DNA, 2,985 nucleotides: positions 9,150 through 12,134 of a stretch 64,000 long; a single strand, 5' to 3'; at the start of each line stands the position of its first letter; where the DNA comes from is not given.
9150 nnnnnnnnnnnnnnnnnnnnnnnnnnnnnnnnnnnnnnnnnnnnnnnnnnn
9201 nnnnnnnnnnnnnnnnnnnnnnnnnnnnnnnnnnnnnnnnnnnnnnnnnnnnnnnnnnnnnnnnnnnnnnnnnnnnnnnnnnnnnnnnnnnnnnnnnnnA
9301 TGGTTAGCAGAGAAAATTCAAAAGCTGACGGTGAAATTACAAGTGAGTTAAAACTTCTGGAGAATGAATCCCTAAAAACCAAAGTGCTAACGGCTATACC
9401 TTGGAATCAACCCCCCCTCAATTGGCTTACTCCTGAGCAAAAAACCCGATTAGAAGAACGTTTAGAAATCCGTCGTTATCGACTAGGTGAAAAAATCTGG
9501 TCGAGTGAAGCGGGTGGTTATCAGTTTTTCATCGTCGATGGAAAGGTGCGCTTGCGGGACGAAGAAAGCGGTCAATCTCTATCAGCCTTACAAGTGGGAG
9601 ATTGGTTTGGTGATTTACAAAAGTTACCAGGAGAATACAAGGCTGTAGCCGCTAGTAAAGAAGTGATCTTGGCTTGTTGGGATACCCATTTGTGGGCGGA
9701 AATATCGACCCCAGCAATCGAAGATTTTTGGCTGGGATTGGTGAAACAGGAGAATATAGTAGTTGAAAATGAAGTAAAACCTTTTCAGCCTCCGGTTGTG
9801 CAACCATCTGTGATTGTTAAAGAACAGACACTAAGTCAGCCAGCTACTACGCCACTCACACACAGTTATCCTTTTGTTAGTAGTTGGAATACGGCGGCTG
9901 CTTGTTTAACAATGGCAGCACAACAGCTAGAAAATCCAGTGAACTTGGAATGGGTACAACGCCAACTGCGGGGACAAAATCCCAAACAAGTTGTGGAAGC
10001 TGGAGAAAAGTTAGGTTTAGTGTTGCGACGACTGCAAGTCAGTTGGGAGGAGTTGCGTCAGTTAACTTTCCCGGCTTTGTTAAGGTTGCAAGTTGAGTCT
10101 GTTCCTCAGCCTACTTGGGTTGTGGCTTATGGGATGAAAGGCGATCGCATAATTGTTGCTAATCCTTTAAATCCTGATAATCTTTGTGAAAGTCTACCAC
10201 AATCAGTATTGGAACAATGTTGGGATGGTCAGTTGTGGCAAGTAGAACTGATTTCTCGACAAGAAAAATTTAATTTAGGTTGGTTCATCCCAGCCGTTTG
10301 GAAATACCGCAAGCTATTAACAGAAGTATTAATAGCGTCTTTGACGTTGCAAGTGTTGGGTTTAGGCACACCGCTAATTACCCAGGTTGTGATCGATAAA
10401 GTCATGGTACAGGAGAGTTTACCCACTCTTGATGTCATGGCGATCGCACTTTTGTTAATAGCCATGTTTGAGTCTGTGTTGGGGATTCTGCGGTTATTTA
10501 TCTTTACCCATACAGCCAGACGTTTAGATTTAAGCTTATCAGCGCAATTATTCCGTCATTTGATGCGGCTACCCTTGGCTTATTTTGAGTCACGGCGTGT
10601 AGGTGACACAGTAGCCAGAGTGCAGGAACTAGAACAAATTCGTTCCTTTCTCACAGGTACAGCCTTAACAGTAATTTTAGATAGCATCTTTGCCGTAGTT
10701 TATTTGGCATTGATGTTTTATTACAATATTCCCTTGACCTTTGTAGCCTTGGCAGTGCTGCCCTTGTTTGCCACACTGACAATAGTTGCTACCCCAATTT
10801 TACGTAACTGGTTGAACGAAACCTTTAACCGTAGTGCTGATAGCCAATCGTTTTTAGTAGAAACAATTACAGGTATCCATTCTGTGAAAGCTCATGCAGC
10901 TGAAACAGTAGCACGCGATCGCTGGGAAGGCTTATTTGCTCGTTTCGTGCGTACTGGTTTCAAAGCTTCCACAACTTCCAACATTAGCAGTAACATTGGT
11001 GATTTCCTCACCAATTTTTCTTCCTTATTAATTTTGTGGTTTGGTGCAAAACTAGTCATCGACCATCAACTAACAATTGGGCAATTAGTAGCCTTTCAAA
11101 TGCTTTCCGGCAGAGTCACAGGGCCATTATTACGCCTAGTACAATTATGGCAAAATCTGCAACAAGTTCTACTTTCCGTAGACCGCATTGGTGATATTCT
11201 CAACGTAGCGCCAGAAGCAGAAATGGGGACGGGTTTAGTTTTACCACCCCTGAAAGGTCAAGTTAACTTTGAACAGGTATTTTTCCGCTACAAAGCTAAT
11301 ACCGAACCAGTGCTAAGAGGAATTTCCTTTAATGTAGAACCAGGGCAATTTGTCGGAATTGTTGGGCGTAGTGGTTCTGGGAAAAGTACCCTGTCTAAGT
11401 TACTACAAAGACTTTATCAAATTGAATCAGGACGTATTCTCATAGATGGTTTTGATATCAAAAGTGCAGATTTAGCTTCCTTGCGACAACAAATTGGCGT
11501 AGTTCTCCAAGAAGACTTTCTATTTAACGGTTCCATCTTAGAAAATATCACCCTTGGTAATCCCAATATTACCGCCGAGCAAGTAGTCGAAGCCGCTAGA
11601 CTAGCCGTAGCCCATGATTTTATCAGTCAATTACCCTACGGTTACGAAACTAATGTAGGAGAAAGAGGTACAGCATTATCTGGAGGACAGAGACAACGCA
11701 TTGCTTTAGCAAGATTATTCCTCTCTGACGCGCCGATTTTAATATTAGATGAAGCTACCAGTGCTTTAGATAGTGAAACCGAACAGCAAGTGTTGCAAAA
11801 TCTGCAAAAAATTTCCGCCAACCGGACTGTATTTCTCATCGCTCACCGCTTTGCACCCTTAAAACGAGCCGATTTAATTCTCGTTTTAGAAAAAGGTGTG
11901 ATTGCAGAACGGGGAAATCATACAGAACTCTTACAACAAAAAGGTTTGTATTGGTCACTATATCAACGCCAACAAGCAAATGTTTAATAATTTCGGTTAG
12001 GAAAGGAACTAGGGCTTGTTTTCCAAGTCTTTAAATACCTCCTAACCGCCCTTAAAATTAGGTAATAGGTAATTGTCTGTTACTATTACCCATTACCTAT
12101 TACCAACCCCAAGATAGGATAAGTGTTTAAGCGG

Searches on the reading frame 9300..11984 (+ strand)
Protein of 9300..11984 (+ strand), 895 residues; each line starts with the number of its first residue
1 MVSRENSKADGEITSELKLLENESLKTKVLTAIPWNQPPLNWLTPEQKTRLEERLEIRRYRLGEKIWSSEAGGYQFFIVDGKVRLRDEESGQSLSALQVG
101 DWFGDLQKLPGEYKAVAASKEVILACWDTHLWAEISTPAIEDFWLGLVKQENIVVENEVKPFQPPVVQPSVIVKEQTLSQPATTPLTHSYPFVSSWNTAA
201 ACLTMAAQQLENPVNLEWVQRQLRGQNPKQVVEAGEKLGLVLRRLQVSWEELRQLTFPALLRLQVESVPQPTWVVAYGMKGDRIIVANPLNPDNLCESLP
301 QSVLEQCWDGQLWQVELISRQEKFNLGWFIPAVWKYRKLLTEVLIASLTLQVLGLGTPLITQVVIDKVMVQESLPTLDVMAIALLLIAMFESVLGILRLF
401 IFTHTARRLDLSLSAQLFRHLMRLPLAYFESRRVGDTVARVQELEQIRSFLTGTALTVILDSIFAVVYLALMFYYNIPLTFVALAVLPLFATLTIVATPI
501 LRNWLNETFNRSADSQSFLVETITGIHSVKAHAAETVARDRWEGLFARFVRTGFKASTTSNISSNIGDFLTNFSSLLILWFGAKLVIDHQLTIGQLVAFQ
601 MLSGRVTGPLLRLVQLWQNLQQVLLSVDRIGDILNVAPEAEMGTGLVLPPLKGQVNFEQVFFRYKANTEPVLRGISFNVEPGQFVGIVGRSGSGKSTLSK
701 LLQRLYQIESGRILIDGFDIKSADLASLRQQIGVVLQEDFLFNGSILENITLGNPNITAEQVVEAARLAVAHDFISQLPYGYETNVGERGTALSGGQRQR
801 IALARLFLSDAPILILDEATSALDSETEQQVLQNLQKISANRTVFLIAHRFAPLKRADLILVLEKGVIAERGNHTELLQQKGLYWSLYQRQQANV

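Call 33: search_protein_families(library=pfam, proteins=[window:9300-11984:+], max_evalue=0.00001)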
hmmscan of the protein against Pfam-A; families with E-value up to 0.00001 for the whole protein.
window:9300-11984:+ (895 aa): 4 families
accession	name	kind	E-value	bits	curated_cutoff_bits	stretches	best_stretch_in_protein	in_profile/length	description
PF00664.28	ABC_membrane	-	1.1e-55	189.7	28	1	343-610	4-274/274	ABC transporter transmembrane region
PF00005.33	ABC_tran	-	6.3e-34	117.9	25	1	672-821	1-137/137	ABC transporter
PF02463.25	SMC_N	-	1.8e-09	37.8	40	1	704-860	102-208/220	RecF/RecN/SMC N terminal domain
PF03412.21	Peptidase_C39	-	1.8e-06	28.2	22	1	198-312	13-125/133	Peptidase C39 family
